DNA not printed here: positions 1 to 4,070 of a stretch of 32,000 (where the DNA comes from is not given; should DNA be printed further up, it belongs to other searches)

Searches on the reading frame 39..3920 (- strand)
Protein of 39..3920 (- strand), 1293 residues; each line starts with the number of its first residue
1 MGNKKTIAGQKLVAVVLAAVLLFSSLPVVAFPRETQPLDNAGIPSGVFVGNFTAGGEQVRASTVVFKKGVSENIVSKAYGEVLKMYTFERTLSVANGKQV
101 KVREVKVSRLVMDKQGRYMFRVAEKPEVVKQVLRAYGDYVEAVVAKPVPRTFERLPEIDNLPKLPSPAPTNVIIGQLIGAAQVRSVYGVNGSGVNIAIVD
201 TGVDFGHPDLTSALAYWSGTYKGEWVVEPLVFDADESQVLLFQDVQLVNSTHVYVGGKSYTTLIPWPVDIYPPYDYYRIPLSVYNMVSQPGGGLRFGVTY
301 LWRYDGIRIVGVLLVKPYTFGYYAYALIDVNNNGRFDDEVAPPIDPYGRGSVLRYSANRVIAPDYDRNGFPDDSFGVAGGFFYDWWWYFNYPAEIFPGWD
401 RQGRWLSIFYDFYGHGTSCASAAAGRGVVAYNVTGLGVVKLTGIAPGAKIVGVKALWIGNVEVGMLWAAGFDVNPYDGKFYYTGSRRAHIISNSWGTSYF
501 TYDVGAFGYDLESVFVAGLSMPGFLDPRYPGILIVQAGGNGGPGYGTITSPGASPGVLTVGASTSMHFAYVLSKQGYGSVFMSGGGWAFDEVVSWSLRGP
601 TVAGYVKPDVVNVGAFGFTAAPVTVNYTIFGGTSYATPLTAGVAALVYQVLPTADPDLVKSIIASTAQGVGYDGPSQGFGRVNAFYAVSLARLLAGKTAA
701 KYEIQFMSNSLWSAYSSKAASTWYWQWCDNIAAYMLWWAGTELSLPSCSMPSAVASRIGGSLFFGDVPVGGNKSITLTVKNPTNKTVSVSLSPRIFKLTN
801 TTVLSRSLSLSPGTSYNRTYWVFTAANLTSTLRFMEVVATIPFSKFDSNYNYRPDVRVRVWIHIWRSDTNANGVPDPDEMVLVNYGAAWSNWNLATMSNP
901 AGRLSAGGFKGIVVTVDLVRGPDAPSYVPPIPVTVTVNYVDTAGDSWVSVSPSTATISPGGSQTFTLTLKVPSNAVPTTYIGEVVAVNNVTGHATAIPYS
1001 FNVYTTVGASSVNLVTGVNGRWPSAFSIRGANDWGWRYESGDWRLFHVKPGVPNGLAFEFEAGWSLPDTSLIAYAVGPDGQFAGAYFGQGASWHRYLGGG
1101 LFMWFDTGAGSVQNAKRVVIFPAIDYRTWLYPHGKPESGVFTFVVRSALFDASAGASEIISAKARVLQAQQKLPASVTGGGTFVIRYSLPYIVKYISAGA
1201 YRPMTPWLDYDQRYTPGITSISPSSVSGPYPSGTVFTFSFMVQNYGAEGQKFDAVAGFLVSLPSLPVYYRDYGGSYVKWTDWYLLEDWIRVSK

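Call 66: search_protein_families(library=pfam, proteins=[window:39-3920:-], max_evalue=0.00001)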
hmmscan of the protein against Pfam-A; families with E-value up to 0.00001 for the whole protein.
window:39-3920:- (1293 aa): 2 families
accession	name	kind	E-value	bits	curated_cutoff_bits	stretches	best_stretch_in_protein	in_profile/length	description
PF00082.27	Peptidase_S8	-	6.8e-34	117.9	21.8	1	191-680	1-286/288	Subtilase family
PF15780.11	ASH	-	1.9e-07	31.6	27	0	761-816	13-68/98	Abnormal spindle-like microcephaly-assoc'd, ASPM-SPD-2-Hydin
